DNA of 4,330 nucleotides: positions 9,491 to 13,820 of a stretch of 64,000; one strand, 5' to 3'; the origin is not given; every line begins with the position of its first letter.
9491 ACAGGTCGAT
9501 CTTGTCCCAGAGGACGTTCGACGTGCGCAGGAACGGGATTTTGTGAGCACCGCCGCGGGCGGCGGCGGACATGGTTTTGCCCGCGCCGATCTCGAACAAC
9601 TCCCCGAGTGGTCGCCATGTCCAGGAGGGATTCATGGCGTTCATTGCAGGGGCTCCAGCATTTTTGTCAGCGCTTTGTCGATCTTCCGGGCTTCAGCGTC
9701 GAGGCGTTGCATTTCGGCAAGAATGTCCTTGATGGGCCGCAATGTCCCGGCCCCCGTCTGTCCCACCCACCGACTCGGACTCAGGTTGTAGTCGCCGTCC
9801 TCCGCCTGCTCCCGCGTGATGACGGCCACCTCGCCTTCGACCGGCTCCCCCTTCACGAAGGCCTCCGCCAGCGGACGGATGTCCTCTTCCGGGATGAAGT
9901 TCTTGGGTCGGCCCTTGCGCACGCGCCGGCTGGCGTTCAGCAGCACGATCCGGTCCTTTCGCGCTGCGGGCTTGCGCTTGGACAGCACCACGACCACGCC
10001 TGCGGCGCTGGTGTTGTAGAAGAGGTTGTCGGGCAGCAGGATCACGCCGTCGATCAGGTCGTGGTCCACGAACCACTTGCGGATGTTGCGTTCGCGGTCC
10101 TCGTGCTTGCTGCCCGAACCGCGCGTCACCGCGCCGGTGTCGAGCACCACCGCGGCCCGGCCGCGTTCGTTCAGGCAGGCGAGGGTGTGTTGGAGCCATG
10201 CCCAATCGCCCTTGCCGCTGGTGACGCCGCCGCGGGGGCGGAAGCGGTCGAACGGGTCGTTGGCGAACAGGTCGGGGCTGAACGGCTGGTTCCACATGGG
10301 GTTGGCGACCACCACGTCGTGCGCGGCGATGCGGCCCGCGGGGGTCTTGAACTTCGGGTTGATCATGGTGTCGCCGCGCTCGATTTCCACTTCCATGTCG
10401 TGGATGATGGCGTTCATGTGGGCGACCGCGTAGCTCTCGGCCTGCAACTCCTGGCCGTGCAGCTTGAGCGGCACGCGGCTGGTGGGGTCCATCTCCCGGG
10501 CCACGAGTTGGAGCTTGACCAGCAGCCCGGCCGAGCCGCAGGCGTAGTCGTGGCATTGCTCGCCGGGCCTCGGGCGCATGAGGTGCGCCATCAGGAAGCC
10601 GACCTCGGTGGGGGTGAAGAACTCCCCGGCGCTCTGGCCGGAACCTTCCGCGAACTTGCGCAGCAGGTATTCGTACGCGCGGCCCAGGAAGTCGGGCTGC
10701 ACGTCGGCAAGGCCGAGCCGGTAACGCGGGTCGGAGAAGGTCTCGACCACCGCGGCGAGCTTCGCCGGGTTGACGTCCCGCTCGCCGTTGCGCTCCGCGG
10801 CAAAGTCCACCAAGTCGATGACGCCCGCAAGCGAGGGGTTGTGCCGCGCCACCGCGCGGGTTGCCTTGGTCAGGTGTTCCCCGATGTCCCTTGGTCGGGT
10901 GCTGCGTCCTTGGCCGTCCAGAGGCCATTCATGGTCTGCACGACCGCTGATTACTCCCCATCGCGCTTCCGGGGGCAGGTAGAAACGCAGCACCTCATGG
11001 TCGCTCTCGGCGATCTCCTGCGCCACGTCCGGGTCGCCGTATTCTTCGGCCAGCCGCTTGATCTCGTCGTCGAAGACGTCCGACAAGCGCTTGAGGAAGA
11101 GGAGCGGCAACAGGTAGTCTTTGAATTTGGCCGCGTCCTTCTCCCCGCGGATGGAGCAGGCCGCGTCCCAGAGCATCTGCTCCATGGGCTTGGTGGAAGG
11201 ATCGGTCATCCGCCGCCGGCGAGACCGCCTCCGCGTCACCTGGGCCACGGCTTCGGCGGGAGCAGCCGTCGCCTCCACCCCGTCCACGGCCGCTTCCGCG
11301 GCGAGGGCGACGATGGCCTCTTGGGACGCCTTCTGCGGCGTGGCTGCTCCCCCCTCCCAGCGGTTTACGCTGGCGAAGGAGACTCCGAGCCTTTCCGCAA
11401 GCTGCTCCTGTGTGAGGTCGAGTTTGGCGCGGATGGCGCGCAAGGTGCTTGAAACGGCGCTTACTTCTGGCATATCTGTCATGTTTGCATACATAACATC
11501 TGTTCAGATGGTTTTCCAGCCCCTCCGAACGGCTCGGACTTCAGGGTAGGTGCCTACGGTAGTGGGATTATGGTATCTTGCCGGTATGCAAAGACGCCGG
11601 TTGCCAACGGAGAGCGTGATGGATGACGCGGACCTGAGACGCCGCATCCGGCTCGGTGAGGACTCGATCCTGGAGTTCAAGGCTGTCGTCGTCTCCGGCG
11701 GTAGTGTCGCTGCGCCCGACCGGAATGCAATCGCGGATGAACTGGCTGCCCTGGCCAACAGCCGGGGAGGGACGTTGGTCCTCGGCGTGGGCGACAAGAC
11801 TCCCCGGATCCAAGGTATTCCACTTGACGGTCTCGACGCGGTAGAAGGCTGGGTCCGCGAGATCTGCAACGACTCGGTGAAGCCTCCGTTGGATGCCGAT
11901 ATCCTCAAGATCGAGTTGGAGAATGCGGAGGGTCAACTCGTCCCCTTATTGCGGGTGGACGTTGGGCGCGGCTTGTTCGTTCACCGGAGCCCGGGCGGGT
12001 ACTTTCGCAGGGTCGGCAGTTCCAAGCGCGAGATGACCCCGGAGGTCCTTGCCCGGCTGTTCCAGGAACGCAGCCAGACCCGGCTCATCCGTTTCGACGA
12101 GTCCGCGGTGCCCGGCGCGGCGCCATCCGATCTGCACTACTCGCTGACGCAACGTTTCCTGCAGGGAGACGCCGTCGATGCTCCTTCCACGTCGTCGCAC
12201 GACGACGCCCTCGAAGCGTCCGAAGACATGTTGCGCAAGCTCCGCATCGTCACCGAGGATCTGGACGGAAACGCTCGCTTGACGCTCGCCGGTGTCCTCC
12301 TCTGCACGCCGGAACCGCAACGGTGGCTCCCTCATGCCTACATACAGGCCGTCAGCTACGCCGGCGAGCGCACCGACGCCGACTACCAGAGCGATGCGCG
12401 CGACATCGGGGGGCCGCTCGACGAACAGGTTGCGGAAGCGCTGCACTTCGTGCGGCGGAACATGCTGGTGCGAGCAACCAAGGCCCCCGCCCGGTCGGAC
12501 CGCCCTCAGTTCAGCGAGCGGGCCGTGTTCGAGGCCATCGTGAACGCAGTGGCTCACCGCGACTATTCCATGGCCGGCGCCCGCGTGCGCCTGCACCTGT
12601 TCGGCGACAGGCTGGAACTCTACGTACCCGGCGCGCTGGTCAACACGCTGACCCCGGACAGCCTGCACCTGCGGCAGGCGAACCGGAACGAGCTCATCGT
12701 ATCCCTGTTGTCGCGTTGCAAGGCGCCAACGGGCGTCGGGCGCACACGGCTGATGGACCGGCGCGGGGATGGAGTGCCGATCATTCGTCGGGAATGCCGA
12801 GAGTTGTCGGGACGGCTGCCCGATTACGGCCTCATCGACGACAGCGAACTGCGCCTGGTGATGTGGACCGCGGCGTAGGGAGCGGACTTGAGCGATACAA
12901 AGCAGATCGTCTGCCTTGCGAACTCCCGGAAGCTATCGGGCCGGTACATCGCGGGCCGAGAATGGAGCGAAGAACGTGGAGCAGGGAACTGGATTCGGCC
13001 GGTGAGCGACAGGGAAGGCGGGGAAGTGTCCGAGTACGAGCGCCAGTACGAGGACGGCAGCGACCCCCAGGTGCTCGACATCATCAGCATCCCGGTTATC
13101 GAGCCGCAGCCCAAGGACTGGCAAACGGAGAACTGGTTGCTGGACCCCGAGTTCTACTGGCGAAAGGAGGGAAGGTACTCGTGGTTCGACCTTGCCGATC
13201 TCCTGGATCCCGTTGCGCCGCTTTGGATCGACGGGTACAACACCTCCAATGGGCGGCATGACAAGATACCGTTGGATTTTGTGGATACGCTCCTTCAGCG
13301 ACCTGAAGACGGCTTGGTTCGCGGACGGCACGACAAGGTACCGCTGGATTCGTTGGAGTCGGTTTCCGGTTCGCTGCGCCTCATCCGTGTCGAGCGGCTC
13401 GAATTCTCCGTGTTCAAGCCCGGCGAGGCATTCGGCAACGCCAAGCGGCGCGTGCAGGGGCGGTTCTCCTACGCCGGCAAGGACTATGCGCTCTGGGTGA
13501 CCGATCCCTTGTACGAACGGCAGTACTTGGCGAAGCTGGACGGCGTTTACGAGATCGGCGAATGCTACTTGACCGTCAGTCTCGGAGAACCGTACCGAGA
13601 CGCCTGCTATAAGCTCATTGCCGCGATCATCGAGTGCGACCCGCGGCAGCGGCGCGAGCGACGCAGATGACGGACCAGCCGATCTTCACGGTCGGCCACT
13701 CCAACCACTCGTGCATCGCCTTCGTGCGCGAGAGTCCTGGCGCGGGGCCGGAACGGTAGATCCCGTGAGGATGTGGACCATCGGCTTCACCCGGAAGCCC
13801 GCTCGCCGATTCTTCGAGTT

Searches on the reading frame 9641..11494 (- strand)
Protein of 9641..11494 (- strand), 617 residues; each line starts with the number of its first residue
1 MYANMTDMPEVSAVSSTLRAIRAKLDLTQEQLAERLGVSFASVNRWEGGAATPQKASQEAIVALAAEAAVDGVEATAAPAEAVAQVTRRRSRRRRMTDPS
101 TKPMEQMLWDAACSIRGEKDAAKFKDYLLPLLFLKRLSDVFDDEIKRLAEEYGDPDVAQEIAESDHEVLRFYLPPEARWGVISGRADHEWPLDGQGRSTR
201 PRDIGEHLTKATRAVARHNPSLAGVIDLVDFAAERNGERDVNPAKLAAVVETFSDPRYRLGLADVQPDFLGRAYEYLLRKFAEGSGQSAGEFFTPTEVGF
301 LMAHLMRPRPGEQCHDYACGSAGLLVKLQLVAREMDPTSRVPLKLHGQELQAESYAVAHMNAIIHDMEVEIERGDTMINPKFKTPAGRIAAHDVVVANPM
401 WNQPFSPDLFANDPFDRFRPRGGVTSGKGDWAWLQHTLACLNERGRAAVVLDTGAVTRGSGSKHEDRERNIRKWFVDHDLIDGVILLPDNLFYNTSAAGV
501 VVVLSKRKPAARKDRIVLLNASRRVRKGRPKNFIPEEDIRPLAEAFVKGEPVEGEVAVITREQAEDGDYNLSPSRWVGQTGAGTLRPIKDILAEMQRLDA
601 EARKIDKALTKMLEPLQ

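Call 3: search_protein_families(library=pfam, proteins=[window:9641-11494:-], max_evalue=0.01)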
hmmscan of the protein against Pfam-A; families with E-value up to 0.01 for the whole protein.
window:9641-11494:- (617 aa): 4 families
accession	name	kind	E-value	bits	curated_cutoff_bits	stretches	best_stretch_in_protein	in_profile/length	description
PF02384.22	N6_Mtase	-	7.1e-73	246.1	20.4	1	266-579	2-305/311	N-6 DNA Methylase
PF12161.14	HsdM_N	-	1.7e-23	84.2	24.5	1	104-253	1-135/135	HsdM N-terminal domain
PF01381.28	HTH_3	-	7.7e-09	35.9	23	1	18-63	1-43/55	Helix-turn-helix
PF13560.12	HTH_31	-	5.1e-08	33.6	27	1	17-74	5-60/64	Helix-turn-helix domain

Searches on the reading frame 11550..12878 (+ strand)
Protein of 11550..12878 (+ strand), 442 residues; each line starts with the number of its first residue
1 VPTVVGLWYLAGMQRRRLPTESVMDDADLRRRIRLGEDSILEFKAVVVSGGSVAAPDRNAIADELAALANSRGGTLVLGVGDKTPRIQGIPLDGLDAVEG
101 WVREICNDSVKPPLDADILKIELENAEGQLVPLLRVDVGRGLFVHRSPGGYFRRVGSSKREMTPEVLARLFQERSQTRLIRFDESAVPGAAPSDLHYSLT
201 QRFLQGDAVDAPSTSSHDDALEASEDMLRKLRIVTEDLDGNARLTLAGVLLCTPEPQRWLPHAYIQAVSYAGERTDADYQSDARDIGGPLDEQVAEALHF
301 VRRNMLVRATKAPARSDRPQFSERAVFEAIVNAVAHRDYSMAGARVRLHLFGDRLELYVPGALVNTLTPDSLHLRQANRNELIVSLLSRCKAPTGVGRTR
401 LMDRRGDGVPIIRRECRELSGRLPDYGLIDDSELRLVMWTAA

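Call 3: search_protein_families(library=pfam, proteins=[window:11550-12878:+], max_evalue=0.01)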
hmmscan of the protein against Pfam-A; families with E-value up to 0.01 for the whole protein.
window:11550-12878:+ (442 aa): 2 families
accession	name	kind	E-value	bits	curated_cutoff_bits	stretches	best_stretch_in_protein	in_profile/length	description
PF13749.12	HATPase_c_4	-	4.5e-15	55.9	26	1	343-436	1-87/89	Putative ATP-dependent DNA helicase recG C-terminal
PF04326.19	SLFN_AlbA_2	-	5.6e-13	49.9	25.3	1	37-163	1-118/118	Schlafen, AlbA_2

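Call 6: search_protein_families(library=padloc, proteins=[window:11550-12878:+], max_evalue=0.01)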
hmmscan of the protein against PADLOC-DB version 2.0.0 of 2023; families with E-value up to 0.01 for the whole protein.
window:11550-12878:+ (442 aa): 3 families
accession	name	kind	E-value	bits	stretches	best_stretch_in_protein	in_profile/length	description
PDLC02394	pAgo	-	2.1e-17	60.2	1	61-437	57-433/1121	-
PDLC02402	Aga_SIR2-PNTD1-PNTD2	-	3.8e-12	43.2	1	183-369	312-489/876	Class I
PDLC02418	Aga_SIR2-Kinase-PNTD1-PNTD2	-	1.1e-06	25.1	1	242-368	243-366/756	Class I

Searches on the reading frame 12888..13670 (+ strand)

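Call 6: search_protein_families(library=padloc, proteins=[window:12888-13670:+], max_evalue=0.01)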
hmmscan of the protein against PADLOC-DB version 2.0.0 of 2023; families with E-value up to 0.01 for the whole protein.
window:12888-13670:+ (260 aa): 4 families
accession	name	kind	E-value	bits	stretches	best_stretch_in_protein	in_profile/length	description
PDLC04653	PDC-M45A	-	3.2e-91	303.1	2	1-133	1-132/230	-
PDLC04654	PDC-M45A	-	6.7e-59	196.8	2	145-250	75-180/188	-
PDLC04655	PDC-M45A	-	1.7e-50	170.2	2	6-127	91-212/318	-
PDLC04656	PDC-M45A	-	2.5e-24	84.3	2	6-129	3-126/225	-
